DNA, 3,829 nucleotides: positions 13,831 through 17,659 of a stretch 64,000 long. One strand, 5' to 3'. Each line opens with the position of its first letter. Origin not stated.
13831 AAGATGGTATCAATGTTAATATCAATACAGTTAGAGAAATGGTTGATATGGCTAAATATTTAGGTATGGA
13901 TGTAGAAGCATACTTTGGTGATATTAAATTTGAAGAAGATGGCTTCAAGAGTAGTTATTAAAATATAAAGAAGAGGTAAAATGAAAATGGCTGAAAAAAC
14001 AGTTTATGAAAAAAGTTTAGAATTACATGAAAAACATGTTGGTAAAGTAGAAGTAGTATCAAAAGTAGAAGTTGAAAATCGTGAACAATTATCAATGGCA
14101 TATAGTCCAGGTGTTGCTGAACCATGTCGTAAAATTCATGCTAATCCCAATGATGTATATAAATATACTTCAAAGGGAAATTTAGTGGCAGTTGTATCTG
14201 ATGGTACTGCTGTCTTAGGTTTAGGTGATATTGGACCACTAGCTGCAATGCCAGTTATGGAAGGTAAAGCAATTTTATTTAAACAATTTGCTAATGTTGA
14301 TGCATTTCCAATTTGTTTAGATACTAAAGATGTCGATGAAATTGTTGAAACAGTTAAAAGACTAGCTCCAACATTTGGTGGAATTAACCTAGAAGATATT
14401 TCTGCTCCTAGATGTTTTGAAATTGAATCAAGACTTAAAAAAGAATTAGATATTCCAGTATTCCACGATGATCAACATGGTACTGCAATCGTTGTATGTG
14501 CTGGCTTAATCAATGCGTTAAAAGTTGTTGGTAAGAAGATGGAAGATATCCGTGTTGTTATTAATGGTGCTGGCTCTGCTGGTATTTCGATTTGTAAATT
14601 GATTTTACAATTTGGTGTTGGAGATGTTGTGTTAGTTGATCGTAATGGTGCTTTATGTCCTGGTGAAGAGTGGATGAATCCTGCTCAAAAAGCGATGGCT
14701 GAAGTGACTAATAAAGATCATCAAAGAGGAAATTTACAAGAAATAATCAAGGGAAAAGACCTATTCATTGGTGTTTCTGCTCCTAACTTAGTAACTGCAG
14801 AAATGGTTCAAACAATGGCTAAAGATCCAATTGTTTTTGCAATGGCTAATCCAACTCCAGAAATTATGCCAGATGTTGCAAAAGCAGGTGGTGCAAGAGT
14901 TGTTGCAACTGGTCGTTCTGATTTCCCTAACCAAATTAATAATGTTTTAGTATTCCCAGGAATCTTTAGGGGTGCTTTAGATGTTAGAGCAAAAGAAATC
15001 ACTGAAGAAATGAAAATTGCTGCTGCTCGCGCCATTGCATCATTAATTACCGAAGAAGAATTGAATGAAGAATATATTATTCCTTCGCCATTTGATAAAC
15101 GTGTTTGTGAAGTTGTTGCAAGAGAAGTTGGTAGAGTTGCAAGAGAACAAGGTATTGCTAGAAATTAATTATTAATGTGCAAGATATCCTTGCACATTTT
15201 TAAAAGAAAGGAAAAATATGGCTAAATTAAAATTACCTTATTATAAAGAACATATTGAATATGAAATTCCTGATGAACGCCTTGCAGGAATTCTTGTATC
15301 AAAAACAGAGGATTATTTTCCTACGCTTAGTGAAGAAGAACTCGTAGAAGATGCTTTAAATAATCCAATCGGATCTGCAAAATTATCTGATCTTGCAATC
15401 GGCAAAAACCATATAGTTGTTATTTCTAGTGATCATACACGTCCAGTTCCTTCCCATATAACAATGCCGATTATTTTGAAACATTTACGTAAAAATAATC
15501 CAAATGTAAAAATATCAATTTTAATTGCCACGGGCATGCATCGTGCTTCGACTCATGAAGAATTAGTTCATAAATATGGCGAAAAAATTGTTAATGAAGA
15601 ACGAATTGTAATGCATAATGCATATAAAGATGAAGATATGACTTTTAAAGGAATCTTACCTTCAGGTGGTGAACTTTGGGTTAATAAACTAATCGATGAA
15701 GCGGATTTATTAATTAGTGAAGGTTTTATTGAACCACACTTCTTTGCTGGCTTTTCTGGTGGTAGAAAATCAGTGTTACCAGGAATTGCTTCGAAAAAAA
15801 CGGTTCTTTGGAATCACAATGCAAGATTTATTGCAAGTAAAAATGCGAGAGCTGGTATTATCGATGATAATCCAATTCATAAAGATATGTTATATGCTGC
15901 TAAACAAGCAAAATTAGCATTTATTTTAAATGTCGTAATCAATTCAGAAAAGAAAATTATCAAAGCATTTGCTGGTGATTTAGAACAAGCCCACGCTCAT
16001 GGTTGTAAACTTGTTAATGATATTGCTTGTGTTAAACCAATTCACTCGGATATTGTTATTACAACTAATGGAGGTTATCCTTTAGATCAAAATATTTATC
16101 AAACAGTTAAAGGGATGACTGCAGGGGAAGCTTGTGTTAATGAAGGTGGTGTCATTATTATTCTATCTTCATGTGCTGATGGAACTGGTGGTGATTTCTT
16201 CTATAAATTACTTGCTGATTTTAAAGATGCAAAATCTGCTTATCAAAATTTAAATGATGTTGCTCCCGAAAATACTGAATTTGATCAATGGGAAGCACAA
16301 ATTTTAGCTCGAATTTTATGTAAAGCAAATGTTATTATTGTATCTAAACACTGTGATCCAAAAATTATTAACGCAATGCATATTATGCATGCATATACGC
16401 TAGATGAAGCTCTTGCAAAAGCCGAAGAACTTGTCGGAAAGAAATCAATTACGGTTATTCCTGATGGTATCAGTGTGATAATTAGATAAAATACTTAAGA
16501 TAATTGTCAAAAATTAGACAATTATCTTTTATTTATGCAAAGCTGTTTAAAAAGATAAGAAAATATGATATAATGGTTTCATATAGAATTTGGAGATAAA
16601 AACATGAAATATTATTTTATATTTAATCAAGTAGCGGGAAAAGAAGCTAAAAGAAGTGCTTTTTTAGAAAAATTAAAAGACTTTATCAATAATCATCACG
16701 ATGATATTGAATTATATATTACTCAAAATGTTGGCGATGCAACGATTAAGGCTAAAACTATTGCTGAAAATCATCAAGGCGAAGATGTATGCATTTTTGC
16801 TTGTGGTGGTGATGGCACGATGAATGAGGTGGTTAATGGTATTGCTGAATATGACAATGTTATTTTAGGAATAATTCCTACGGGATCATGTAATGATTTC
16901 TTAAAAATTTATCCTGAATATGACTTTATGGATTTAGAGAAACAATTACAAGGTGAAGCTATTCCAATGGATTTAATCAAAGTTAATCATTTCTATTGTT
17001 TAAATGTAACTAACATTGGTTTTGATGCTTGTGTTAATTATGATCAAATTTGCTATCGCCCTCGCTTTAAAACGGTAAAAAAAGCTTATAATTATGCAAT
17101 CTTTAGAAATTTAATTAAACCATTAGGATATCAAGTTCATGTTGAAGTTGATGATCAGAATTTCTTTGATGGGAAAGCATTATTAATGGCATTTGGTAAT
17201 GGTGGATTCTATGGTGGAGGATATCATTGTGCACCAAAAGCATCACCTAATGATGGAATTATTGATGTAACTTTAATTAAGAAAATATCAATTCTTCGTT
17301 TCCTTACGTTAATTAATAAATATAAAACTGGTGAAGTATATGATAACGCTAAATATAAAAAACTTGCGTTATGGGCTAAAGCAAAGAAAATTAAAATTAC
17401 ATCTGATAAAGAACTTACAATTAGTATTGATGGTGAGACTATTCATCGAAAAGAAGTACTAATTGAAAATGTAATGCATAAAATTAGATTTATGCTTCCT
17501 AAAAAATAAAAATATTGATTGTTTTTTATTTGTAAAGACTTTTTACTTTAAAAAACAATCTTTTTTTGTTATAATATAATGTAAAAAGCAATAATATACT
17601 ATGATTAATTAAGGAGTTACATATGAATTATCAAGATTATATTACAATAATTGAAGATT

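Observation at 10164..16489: SsuABC-type importer, Ldh_2 dehydrogenase, NAD-malic enzyme and a stand-alone LarA homolog: putative D-malate or hydroxy-acid racemisation pathway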

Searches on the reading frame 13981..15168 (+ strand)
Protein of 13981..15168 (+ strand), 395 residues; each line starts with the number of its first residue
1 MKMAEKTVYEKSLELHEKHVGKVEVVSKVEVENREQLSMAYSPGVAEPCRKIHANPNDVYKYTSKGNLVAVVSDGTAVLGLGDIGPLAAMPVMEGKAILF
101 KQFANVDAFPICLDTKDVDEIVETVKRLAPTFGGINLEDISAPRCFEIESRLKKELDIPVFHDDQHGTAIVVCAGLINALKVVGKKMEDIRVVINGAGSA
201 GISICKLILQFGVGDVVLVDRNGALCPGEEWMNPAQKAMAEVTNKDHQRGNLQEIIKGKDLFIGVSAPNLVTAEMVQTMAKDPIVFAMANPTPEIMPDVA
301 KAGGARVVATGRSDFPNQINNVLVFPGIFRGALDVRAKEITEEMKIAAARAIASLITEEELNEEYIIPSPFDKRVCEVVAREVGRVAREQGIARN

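Call 4: search_protein_families(library=pfam, proteins=[window:13981-15168:+])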
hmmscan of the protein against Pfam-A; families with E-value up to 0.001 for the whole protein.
window:13981-15168:+ (395 aa): 4 families
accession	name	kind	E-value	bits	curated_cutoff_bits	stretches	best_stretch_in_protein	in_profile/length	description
PF00390.24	malic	-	2.8e-35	122.2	23.1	1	22-153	3-182/182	Malic enzyme, N-terminal domain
PF03949.21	Malic_M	-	1.6e-30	106.7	23.5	1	167-383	3-253/258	Malic enzyme, NAD binding domain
PF01262.27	AlaDh_PNT_C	-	7.8e-06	25.9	23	1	187-289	26-129/214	Alanine dehydrogenase/PNT, C-terminal domain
PF00208.27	ELFV_dehydrog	-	0.00096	19.4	23.4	0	168-255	10-92/241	Glutamate/Leucine/Phenylalanine/Valine dehydrogenase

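Call 5: search_protein_families(library=ncbifam, proteins=[window:13981-15168:+])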
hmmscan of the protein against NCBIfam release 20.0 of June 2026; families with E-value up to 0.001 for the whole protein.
window:13981-15168:+ (395 aa): 3 families
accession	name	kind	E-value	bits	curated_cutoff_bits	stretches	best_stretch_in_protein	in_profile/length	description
NF009501.0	PRK12861.1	subfamily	2.8e-123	412.5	1178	1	6-394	5-408/764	NADP-dependent malic enzyme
NF010052.0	PRK13529.1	subfamily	6.6e-42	143.8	326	1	118-394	228-538/564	oxaloacetate-decarboxylating malate dehydrogenase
NF041582.1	malolactic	exception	2.4e-27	95.8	850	1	118-394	211-517/536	malolactic enzyme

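Call 17: search_solved_structures(query=window:13981-15168:+)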
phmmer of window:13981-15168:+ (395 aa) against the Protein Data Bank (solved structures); distinct sequences matched with E-value up to 0.001: 36.
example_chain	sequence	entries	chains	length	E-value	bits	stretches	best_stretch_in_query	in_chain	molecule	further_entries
5cee_A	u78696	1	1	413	5.1e-162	542.3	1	3-394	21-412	NAD-dependent malic enzyme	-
2a9f_A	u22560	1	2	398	5.5e-133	446.8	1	12-387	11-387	putative malic enzyme ((S)-malate:NAD+ oxidoreductase (decarboxylating))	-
1ww8_A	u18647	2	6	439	2e-125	421.9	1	8-394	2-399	malate oxidoreductase | 439aa long hypothetical malate oxidoreductase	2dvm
6zn4_A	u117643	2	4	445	4.7e-120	404.3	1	13-393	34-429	NADP-dependent malate dehydrogenase,Malate dehydrogenase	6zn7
9kru_A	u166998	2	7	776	1.4e-119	402.7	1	13-393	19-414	NADP-dependent malic enzyme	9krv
6zng_A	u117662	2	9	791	3.2e-119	401.5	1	13-393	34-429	NADP-dependent malate dehydrogenase,Malate dehydrogenase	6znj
2hae_A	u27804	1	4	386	3.8e-116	391.4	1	12-376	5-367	Malate oxidoreductase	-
1vl6_A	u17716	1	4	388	5.6e-116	390.8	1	11-375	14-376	malate oxidoreductase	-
9m2i_A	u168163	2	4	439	2.3e-114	385.5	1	10-393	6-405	NADP-dependent malic enzyme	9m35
8jzo_A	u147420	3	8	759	1.3e-113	383.1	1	10-393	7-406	NADP-dependent malic enzyme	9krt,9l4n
9krw_A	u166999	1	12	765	1.3e-113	383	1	10-393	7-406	NADP-dependent malic enzyme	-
3nv9_A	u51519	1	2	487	4.8e-87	295.6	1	6-394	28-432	Malic enzyme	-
6w29_A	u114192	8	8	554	1.1e-22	83.8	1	119-372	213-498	Malic enzyme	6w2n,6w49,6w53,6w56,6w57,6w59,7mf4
6ags_A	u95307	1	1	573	6.3e-22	81.3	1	118-393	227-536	NAD-dependent malic enzyme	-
1gq2_A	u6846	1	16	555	1.4e-21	80.2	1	119-370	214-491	MALIC ENZYME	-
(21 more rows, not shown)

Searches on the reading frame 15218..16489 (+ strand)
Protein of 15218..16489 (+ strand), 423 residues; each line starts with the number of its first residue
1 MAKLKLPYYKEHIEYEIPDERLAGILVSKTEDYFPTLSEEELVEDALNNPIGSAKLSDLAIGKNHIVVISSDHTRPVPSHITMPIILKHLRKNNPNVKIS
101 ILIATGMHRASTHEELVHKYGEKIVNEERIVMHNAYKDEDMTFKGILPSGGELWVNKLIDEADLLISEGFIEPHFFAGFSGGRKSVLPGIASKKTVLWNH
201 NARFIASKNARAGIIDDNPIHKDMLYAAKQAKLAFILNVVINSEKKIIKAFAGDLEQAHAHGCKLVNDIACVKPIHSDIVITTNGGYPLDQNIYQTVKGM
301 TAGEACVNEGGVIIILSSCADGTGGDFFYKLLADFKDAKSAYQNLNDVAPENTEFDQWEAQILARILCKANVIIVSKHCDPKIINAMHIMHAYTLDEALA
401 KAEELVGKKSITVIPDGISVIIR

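Call 4: search_protein_families(library=pfam, proteins=[window:15218-16489:+])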
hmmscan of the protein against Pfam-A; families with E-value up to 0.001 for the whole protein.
window:15218-16489:+ (423 aa): 3 families
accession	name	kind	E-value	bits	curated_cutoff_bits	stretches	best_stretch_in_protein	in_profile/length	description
PF09861.14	Lar_N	-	1.4e-66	224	23.3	1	8-212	1-203/204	Lactate racemase N-terminal domain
PF21113.2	LarA_C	-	1.7e-63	213.5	25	1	272-422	1-152/152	Lactate racemase C-terminal domain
PF04015.17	DUF362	-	0.00057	20.4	24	0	101-234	39-158/200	Domain of unknown function (DUF362)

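Call 5: search_protein_families(library=ncbifam, proteins=[window:15218-16489:+])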
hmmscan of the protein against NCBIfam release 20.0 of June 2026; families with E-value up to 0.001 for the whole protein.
window:15218-16489:+ (423 aa): 6 families
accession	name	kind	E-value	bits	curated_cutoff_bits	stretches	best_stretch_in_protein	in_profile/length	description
NF033504.2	Ni_dep_LarA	equivalog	1.1e-186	620.6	460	1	4-422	2-421/422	nickel-dependent lactate racemase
NF052593.1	NPN_racem_MAR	equivalog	1.2e-108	363.4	500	1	4-421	1-412/415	nickel-dependent malate racemase, LarAH6 family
NF052595.1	NPN_LarAH5_MAR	equivalog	4.2e-87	292.8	462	1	5-421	2-412/415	nickel-dependent malate racemase, LarAH5 family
NF052525.1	NPN_LarAH10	equivalog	7.6e-87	291.7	540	1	3-420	2-423/426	NPN-dependent 2-hydroxyacid racemase, LarAH10 family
NF052592.1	LarAH_14_15_16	equivalog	6.6e-15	54.5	740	1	40-207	45-217/520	NPN-dependent hydroxyacid isomerase, LarAH14/15/16 family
NF052594.1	NPN_18_hexonate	equivalog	5.2e-08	32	500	1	56-268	18-244/411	nickel-dependent putative hexonate epimerase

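Call 7: search_solved_structures(query=window:15218-16489:+, show_alignments=2)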
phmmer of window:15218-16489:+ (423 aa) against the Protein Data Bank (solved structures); distinct sequences matched with E-value up to 0.001: 10.
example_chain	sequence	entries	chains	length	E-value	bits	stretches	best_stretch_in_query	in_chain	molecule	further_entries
6c1w_A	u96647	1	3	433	2.4e-145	487.7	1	2-423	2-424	Lactate racemase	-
2yjg_A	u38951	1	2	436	2.4e-145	487.7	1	1-423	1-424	LACTATE RACEMASE APOPROTEIN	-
5huq_A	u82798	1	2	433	4e-145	487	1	4-423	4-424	Lactate racemization operon protein LarA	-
8ezf_B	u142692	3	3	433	7.5e-145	486.1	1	4-423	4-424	Lactate racemase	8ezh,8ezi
9eid_A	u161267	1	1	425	9e-70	238.8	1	3-420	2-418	A broad-substrate spectrum lactate racemase A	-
9eia_A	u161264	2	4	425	1.8e-69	237.9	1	5-420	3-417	A broad-substrate spectrum lactate racemase A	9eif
6d6z_A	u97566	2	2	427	6.1e-60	206.5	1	6-416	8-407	Malate racemase Mar2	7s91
9q3j_A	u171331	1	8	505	1.3e-11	47.3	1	14-202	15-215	DUF2088 domain-containing protein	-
4nar_A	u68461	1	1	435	3.5e-11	45.9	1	54-249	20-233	Putative uronate isomerase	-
9q2u_A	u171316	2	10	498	1.7e-09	40.3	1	35-267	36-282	Lactate racemase A | LarA-like nickel-pincer nucleotide cofactor-utilizing enzyme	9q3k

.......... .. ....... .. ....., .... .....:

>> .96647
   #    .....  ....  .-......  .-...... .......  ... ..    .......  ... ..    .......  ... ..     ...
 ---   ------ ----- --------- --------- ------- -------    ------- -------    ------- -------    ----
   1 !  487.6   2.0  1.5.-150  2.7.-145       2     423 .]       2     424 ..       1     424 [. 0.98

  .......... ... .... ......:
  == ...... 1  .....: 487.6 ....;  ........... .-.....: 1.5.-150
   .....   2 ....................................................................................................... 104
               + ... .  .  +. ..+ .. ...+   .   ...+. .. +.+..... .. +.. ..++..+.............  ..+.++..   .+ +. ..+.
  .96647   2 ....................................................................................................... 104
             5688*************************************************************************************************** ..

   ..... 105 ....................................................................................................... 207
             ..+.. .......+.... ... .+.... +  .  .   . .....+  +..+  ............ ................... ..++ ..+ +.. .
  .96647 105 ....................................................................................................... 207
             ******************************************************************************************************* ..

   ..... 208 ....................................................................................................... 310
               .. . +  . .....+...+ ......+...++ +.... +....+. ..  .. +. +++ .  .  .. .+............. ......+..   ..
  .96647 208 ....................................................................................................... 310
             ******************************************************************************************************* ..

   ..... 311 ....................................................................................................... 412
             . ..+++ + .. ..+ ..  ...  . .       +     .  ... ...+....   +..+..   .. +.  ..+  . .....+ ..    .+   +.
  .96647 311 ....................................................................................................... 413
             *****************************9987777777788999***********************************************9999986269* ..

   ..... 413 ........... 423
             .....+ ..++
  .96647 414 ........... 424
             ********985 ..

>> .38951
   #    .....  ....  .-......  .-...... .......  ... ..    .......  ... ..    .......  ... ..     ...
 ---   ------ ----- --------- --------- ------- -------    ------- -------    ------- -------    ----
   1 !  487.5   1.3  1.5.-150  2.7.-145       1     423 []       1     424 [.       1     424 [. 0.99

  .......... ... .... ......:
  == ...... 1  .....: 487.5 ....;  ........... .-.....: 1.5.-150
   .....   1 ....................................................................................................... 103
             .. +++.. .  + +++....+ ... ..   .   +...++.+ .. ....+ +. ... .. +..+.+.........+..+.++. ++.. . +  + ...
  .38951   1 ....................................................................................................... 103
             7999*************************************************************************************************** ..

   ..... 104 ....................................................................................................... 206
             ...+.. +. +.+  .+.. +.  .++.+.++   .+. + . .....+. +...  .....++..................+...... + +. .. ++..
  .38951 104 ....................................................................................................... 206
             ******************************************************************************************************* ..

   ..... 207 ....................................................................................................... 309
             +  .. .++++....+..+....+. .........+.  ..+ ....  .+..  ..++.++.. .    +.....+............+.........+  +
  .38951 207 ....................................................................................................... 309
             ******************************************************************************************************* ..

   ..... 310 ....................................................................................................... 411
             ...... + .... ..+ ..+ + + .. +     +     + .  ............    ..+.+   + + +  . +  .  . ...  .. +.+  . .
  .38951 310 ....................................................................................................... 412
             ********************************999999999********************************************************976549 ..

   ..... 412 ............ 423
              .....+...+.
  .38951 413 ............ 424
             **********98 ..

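Call 12: find_encoding_contigs(protein=window:15218-16489:+, flank=10000, max_places=6)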
Protein window:15218-16489:+ (423 aa): 4 contigs read that carry it; 1 place shown.
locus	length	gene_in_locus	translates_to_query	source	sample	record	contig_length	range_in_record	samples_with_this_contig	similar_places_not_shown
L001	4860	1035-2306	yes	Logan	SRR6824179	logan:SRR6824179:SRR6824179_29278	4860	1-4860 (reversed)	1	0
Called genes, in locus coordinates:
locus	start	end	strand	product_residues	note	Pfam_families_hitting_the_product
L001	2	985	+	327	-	?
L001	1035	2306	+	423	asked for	PF09861:Lar_N, PF21113:LarA_C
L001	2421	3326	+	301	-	PF00781:DAGK_cat, PF19279:YegS_C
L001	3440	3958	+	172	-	PF00156:Pribosyltran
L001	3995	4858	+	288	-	?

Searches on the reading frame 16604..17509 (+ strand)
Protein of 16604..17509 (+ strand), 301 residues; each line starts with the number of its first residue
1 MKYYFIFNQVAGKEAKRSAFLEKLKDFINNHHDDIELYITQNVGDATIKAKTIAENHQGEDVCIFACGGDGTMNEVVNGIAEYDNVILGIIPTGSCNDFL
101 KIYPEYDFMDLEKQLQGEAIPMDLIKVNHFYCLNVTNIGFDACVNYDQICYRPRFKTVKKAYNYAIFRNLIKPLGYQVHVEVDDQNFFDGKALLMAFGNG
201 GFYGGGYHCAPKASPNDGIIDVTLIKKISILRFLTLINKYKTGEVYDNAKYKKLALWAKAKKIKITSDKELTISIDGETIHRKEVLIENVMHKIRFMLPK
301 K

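Call 4: search_protein_families(library=pfam, proteins=[window:16604-17509:+])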
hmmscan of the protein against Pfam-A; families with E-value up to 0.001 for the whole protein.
window:16604-17509:+ (301 aa): 2 families
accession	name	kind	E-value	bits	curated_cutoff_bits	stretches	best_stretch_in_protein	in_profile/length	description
PF00781.29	DAGK_cat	-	1.3e-21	77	23.6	1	3-127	2-125/125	Diacylglycerol kinase catalytic domain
PF19279.4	YegS_C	-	7.1e-20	71.8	27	1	137-282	4-142/158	YegS C-terminal NAD kinase beta sandwich-like domain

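Call 5: search_protein_families(library=ncbifam, proteins=[window:16604-17509:+])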
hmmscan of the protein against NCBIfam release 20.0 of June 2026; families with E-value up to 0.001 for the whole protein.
window:16604-17509:+ (301 aa): 11 families
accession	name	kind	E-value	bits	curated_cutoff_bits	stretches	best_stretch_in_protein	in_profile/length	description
TIGR00147.1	TIGR00147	subfamily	1.7e-43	148.6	118.65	1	2-300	3-296/296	YegS/Rv2252/BmrU family lipid kinase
NF009874.0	PRK13337.1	equivalog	4.2e-36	124.4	385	1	5-300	7-295/305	diacylglycerol kinase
NF009602.0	PRK13054.1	equivalog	2.6e-32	112.1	284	1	11-300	11-294/301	lipid kinase YegS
TIGR03702.1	lip_kinase_YegS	equivalog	9e-29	100.5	387.45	1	11-300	7-290/295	lipid kinase YegS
NF009605.0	PRK13059.1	equivalog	1.1e-27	96.8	313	1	3-296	4-289/295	putative lipid kinase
NF009604.0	PRK13057.1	equivalog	7.8e-27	94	274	1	35-300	38-296/302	lipid kinase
NF009603.0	PRK13055.1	subfamily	1.4e-26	93.3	342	1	4-297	6-298/335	diacylglycerol kinase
NF008882.0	PRK11914.1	equivalog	1.3e-19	70.5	302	1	39-298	42-302/306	diacylglycerol kinase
NF002033.0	PRK00861.1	subfamily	1e-18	67.1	293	1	4-300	15-306/328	putative lipid kinase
NF009025.0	PRK12361.1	equivalog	9.2e-18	63.7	505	1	4-298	245-539/546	hypothetical protein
TIGR00725.1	TIGR00725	hypoth_equivalog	0.00095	18.7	106.9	0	50-102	24-74/159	TIGR00725 family protein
